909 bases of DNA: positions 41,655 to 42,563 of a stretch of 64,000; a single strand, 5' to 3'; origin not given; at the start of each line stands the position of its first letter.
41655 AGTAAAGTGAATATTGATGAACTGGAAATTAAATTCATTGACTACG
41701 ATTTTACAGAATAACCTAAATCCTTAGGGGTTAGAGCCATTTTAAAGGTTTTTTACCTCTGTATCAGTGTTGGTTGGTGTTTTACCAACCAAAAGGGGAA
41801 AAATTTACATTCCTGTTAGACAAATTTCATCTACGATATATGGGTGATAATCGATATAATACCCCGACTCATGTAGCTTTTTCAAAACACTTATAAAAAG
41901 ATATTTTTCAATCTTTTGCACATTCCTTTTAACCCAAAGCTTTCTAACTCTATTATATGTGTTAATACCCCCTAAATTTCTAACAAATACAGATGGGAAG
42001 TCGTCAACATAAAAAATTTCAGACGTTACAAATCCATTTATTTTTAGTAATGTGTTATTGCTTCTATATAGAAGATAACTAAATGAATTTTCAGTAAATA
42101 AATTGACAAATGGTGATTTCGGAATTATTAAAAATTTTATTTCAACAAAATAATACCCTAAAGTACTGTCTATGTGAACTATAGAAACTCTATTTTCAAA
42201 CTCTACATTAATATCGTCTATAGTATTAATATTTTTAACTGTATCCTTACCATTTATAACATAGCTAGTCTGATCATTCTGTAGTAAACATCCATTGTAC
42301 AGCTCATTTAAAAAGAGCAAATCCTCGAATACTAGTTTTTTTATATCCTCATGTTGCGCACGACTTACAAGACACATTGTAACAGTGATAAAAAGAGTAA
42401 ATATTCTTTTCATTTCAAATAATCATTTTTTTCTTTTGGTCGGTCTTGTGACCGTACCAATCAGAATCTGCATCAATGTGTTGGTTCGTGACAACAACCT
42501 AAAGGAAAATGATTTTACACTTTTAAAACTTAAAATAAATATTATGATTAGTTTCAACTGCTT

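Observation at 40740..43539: Recombinase-adjacent, very AT-rich cassette-like array of five small ORFs punctuated by conserved intergenic repeats (candidate acquired immunity/defence gene array)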

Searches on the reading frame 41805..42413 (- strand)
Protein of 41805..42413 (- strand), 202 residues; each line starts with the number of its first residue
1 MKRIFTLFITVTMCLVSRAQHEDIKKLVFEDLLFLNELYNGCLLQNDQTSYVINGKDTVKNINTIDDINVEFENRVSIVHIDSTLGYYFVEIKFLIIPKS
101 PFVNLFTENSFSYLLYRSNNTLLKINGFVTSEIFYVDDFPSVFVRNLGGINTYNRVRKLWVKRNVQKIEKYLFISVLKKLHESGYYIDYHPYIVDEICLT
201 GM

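Call 6: search_protein_families(library=pfam, proteins=[window:41805-42413:-], max_evalue=0.1)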
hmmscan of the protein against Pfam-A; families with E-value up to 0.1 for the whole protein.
window:41805-42413:- (202 aa): 0 families

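Call 15: search_protein_families(library=ncbifam, proteins=[window:41805-42413:-], max_evalue=0.1)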
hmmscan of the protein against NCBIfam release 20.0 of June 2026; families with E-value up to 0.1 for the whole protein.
window:41805-42413:- (202 aa): 0 families

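Call 16: search_protein_families(library=padloc, proteins=[window:41805-42413:-], max_evalue=0.1)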
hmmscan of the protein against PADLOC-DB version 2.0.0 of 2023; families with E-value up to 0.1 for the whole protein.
window:41805-42413:- (202 aa): 0 families

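Call 32: find_encoding_contigs(protein=window:41805-42413:-, flank=10000, max_places=10)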
Protein window:41805-42413:- (202 aa): no gene with exactly this product is on record in the collection.

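Call 37: find_homologous_proteins(query=window:41805-42413:-, max_evalue=0.001)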
Query window:41805-42413:- (202 aa): 1 proteins with E <= 0.001 among 212 candidates.
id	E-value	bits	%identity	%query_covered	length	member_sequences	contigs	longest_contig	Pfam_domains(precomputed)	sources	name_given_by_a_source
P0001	4.9e-128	442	100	100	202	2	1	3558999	-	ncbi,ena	-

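Call 38: list_cluster_members(proteins=[window:41805-42413:-, window:40800-41282:-, window:41475-41714:+, window:42523-42894:-, window:43025-43471:-, window:43540-46101:-, window:39233-40528:-, window:46156-46791:-])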
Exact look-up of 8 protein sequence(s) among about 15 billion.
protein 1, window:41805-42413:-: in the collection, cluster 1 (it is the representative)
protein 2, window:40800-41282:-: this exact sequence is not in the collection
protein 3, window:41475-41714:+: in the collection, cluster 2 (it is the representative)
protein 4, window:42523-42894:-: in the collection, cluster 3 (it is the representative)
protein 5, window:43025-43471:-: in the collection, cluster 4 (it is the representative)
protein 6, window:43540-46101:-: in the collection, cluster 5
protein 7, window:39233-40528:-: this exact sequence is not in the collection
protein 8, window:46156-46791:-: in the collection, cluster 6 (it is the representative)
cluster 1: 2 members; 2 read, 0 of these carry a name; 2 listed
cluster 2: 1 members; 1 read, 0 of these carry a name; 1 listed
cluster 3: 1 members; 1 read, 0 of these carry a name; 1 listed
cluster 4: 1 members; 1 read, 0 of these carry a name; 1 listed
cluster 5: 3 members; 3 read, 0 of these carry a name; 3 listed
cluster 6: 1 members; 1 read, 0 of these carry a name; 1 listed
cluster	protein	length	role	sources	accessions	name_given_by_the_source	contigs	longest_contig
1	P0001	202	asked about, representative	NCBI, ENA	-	-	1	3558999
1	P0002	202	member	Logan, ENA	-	-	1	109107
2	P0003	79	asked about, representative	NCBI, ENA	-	-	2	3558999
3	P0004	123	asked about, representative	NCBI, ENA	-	-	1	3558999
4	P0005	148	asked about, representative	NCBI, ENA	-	-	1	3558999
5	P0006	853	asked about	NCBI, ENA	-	-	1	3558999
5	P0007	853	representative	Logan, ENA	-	-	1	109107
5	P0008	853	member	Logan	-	-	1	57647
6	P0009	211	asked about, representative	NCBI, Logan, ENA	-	-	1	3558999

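Call 39: find_encoding_contigs(protein=P0002, flank=10000, max_places=5)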
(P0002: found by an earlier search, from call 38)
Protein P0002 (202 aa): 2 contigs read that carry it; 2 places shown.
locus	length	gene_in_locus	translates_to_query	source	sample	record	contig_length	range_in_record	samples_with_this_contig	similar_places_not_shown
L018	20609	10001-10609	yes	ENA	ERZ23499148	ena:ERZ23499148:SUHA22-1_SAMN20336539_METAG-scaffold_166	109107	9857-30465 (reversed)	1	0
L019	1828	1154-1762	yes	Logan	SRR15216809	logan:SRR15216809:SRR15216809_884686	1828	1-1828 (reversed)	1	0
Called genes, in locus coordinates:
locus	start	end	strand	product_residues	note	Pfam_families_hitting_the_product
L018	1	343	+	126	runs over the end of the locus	PF03965:Penicillinase_R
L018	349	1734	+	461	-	PF05569:Peptidase_M56, PF03544:TonB_C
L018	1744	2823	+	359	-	PF00579:tRNA-synt_1b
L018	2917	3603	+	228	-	PF01712:dNK, PF13238:AAA_18 (faint), PF02223:Thymidylate_kin (faint)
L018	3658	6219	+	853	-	PF13620:CarboxypepD_reg, PF13715:CarbopepD_reg_2, PF18939:DUF5686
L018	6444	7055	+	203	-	PF13584:BatD (faint)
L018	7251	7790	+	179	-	-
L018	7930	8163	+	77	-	-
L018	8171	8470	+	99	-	PF05016:ParE_toxin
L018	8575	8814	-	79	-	-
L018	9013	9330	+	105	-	PF25857:DUF7957 (weak)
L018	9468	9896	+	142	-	-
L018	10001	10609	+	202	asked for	-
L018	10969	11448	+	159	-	PF20862:DUF6843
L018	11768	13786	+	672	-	PF03717:PBP_dimer, PF00905:Transpeptidase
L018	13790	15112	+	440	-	PF01098:FTSW_RODA_SPOVE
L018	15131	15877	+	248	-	PF00753:Lactamase_B, PF23023:Anti-Pycsar_Apyc1 (weak)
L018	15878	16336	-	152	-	-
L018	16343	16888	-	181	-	-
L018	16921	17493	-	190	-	PF04542:Sigma70_r2, PF08281:Sigma70_r4_2, PF04545:Sigma70_r4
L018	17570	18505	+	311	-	PF00551:Formyl_trans_N, PF02911:Formyl_trans_C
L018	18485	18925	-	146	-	PF01220:DHquinase_II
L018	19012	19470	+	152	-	PF12802:MarR_2, PF01047:MarR, PF13463:HTH_27 (weak)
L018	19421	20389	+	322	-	PF13102:Phage_int_SAM_5 (faint), PF02899:Phage_int_SAM_1, PF13495:Phage_int_SAM_4, PF00589:Phage_integrase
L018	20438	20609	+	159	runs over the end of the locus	-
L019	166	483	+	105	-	PF25857:DUF7957 (weak)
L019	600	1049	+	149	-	-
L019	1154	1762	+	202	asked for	-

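Call 49: search_protein_families(library=pfam, proteins=[L018:6417-7055:+, L018:7251-7790:+, L018:7930-8163:+, L018:8171-8470:+, L018:9013-9330:+, L018:9447-9896:+, L018:10969-11448:+], max_evalue=0.1)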
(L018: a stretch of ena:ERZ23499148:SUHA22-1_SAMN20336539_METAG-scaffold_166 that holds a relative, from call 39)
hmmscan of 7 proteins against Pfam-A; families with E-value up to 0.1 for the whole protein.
L018:6417-7055:+ (212 aa): 1 family
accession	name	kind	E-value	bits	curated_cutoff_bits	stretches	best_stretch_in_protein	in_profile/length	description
PF13584.12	BatD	-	9.8e-07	29.8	24.1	2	50-98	37-92/92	BatD DUF11 like domain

L018:7251-7790:+ (179 aa): 0 families

L018:7930-8163:+ (77 aa): 0 families

L018:8171-8470:+ (99 aa): 1 family
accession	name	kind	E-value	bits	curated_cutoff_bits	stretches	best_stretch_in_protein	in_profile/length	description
PF05016.21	ParE_toxin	-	1.5e-07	32.3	23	1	7-87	3-83/89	ParE toxin of type II toxin-antitoxin system, parDE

L018:9013-9330:+ (105 aa): 0 families

L018:9447-9896:+ (149 aa): 1 family
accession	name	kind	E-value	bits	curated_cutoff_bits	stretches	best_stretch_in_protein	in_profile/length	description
PF13026.12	DUF3887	-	0.00073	20.6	31.8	1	37-95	2-60/91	Protein of unknown function (DUF3887)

L018:10969-11448:+ (159 aa): 2 families
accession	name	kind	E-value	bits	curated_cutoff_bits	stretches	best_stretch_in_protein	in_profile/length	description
PF20862.2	DUF6843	-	1.7e-14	54.1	27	1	23-122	2-94/110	Family of unknown function (DUF6843)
PF05848.17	CtsR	-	0.063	13.6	23.1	0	62-82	39-59/72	CtsR N-terminal HTH domain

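Call 79: search_protein_families(library=phrogs, proteins=[window:41805-42413:-, L018:6417-7055:+, L018:7251-7790:+, L018:7930-8163:+, L018:9013-9330:+, L018:9447-9896:+], max_evalue=0.01)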
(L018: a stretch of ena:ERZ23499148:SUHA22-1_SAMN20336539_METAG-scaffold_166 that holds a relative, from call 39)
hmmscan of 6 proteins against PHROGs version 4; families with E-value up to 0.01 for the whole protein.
window:41805-42413:- (202 aa): 1 family
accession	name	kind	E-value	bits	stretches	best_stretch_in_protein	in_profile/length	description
phrog_5615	-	unknown function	0.0071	17.3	0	28-54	19-45/64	-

L018:6417-7055:+ (212 aa): 0 families

L018:7251-7790:+ (179 aa): 0 families

L018:7930-8163:+ (77 aa): 0 families

L018:9013-9330:+ (105 aa): 0 families

L018:9447-9896:+ (149 aa): 0 families

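Call 89: predict_structure(protein=window:41808-42353:-)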
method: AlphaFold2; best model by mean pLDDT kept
length: 182 residues; sequences in the alignment: 1
mean_pLDDT: 41.7   pTM: 0.39
mean pLDDT of the five models: 41.7, 40.5, 29.0, 27.7, 27.3
residues with pLDDT >= 90: 0; 70-90: 0; 50-70: 51; < 50: 131
segments of 3 or more residues with pLDDT < 50: 21-65, 78-86, 106-182
pLDDT, mean of each block of 10 residues (from residue 1): 59 54 39 32 33 44 49 52 48 57 48 35 33 32 33 42 37 28 26
secondary structure, 60 per line:
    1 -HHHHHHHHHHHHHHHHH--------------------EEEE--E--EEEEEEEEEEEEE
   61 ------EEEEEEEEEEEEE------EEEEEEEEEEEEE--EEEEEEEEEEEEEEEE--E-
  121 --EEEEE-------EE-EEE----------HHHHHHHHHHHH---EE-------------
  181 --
elements in order: H2-18 E39-42 E48-60 E67-79 E86-98 E101-116 E123-127 E138-140 H151-162

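Call 97: search_solved_structures(query=window:41805-42413:-, max_evalue=1)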
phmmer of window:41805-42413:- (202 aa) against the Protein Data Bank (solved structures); distinct sequences matched with E-value up to 1: 1.
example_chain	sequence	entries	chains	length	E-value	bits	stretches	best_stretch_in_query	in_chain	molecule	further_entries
6eml_r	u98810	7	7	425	0.16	14.8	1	19-89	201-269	Serine/threonine-protein kinase RIO2 | non-specific serine/threonine protein kinase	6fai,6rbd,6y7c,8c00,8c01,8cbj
